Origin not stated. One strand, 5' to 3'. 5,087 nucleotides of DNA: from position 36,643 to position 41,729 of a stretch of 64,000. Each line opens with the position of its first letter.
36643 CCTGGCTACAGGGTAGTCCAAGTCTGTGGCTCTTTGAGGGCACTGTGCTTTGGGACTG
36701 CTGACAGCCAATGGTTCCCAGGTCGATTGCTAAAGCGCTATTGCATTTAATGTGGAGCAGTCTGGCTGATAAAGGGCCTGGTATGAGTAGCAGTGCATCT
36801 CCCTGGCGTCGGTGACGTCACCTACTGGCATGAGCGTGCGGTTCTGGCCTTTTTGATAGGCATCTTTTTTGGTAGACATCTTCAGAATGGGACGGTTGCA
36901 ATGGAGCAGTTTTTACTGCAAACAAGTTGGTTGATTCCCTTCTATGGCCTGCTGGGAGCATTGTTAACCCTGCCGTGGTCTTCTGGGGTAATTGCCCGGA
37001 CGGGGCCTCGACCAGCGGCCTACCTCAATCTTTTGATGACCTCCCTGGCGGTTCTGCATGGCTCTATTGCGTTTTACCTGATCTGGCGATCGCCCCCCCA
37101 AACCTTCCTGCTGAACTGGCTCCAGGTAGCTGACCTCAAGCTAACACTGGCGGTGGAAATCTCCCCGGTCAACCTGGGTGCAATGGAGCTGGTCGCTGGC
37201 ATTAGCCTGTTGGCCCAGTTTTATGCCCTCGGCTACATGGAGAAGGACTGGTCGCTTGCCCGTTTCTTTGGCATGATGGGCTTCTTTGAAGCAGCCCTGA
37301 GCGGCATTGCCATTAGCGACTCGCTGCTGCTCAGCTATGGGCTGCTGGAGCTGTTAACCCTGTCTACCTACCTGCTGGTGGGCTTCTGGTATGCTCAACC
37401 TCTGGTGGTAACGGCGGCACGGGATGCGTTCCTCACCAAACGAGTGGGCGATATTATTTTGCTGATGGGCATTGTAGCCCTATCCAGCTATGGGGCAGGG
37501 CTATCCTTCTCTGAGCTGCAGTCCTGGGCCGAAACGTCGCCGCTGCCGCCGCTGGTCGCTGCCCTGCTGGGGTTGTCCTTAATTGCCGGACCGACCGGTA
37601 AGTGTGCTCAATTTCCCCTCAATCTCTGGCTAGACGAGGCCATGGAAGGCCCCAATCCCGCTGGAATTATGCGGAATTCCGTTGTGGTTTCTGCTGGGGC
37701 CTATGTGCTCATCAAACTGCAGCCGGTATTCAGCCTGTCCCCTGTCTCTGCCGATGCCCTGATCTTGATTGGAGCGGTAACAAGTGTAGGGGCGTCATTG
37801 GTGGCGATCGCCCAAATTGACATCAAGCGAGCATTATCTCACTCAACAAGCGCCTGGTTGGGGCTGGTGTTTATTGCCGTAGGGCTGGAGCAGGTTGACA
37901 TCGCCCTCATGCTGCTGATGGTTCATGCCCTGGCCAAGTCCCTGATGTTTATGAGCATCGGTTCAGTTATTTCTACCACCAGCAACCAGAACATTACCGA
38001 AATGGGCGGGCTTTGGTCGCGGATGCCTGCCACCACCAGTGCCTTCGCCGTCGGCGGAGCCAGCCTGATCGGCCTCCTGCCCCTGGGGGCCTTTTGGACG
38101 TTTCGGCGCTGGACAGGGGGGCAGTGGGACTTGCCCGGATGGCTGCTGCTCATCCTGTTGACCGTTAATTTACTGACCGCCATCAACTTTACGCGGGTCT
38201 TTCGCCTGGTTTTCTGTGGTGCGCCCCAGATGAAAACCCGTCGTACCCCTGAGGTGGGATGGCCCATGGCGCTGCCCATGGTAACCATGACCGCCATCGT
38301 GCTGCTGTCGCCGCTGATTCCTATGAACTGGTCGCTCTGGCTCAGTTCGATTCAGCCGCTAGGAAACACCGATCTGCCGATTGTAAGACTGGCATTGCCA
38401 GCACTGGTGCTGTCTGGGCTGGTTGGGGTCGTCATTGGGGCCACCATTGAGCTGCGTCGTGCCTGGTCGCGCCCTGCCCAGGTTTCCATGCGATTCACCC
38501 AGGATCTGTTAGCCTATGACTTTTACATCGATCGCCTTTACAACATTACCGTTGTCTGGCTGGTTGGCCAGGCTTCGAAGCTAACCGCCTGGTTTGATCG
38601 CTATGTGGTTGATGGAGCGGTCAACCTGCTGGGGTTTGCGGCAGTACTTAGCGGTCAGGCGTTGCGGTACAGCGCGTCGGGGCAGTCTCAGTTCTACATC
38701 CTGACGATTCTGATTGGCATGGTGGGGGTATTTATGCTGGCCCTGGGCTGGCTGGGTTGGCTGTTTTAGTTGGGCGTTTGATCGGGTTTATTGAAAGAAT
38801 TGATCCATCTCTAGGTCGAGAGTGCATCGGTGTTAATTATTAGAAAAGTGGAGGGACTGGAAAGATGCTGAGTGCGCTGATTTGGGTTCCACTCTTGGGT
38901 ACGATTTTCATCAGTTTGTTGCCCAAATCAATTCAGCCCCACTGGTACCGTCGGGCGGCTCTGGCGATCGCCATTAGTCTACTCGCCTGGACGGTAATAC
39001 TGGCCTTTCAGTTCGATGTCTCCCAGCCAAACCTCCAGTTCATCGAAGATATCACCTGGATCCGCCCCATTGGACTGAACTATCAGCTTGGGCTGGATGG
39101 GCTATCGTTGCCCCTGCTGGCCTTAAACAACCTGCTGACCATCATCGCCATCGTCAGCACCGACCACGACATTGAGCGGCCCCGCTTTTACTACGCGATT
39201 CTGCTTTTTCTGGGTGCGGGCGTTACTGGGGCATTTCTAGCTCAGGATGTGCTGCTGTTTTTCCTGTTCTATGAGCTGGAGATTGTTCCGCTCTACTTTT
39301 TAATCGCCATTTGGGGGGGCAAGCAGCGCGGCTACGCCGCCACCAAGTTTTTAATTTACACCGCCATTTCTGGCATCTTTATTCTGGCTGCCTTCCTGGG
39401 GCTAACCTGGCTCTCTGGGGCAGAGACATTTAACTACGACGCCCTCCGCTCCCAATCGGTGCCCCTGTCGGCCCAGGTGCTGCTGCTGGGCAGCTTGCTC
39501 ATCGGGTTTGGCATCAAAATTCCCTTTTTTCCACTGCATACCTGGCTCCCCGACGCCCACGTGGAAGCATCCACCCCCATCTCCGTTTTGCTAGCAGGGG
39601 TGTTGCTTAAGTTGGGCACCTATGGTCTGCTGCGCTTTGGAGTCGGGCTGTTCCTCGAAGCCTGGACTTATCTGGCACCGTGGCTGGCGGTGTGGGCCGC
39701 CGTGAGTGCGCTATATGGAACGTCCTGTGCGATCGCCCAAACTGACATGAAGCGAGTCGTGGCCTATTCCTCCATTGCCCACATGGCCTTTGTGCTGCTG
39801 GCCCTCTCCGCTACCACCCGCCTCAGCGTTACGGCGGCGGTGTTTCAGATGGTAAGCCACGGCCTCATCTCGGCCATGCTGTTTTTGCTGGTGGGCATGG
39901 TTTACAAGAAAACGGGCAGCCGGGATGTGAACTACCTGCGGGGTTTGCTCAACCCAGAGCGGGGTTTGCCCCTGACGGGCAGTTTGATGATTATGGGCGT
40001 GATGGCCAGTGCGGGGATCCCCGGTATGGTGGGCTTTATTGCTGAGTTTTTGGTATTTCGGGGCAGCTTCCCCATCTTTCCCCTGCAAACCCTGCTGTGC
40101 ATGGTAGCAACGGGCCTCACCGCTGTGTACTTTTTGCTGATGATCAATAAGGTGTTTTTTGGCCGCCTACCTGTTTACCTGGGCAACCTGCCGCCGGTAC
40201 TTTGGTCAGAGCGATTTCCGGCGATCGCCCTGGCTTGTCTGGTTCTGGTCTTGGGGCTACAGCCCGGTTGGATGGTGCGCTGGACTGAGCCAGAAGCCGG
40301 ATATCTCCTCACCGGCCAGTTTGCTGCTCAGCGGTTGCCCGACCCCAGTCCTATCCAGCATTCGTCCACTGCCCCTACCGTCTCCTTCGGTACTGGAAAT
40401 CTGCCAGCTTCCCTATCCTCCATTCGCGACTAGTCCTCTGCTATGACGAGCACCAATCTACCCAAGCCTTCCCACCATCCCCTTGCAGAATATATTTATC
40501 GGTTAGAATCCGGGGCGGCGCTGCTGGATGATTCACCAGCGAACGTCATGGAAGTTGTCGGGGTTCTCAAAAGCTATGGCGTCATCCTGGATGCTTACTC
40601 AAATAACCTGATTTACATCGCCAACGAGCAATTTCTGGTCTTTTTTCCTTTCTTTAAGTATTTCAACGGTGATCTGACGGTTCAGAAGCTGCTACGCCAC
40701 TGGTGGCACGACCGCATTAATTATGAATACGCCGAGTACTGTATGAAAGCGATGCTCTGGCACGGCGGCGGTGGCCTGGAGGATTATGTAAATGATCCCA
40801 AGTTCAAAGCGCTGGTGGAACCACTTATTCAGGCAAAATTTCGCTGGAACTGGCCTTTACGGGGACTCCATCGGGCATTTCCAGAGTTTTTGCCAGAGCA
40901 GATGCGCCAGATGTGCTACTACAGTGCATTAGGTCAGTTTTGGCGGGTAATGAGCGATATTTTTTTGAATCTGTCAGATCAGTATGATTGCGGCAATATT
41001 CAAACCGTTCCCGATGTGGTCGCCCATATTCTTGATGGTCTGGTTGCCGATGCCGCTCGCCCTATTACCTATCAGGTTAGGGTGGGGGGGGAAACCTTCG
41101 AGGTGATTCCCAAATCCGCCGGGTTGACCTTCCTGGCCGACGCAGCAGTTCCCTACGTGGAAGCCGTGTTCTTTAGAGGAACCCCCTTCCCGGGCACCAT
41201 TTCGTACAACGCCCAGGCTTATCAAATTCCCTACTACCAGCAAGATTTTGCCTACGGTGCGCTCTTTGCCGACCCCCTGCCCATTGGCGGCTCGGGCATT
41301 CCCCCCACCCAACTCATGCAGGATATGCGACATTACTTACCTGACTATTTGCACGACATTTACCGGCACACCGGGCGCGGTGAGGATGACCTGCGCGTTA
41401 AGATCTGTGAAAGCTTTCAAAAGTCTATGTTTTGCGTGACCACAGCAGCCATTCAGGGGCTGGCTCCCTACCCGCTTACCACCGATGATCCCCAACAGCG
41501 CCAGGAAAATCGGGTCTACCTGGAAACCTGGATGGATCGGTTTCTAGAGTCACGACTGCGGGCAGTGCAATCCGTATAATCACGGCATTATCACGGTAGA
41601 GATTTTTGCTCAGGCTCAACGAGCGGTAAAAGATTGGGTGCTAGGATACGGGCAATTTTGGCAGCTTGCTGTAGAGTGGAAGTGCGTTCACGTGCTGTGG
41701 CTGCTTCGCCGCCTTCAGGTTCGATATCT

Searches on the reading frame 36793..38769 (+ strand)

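Call 74: search_protein_families(library=pfam, proteins=[window:36793-38769:+], max_evalue=0.0001)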
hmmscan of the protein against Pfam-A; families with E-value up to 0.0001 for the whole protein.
window:36793-38769:+ (658 aa): 2 families
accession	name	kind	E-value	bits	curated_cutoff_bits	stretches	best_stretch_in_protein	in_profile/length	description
PF00361.26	Proton_antipo_M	-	7e-47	160.5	21.5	1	175-450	1-281/294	NADH:quinone oxidoreductase/Mrp antiporter, TM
PF00662.26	Proton_antipo_N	-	2.3e-14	53.4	24.5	1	109-159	1-51/51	NADH-Ubiquinone oxidoreductase (complex I), chain 5 N-terminus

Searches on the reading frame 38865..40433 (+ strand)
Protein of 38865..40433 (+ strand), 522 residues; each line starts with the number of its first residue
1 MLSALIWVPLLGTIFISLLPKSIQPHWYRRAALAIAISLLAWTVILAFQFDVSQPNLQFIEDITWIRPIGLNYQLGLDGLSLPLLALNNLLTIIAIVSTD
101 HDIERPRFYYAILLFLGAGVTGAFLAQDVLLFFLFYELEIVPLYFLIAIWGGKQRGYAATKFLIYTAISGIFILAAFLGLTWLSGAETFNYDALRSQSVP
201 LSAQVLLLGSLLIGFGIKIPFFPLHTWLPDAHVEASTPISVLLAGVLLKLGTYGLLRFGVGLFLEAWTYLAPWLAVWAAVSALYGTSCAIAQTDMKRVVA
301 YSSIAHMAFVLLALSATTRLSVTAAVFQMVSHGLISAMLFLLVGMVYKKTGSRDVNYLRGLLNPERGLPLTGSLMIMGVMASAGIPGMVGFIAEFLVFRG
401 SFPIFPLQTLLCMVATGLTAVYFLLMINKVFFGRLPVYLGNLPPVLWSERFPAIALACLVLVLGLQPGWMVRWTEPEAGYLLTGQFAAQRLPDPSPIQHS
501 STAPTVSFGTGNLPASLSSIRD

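Call 74: search_protein_families(library=pfam, proteins=[window:38865-40433:+], max_evalue=0.0001)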
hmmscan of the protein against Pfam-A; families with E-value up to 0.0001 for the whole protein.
window:38865-40433:+ (522 aa): 1 family
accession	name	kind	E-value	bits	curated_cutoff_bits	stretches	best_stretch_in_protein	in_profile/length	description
PF00361.26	Proton_antipo_M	-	7.2e-68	229.4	21.5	1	126-419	1-294/294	NADH:quinone oxidoreductase/Mrp antiporter, TM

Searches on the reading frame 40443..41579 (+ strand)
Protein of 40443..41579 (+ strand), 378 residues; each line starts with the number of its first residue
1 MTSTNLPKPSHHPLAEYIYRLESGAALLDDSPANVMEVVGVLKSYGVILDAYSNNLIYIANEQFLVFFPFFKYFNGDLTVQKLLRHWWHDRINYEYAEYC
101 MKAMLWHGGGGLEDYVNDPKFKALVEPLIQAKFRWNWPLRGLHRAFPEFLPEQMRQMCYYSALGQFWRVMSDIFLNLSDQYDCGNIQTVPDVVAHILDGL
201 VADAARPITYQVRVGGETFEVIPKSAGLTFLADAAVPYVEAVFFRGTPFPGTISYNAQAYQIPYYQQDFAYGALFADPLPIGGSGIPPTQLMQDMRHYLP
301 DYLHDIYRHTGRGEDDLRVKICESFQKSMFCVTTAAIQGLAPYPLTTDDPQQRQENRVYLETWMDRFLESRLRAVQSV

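Call 74: search_protein_families(library=pfam, proteins=[window:40443-41579:+], max_evalue=0.0001)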
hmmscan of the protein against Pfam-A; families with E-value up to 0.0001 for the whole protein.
window:40443-41579:+ (378 aa): 1 family
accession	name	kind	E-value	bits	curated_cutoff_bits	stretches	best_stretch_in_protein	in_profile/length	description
PF10216.14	ChpXY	-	4.8e-190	631.6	25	1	17-367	1-351/352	CO2 hydration protein (ChpXY)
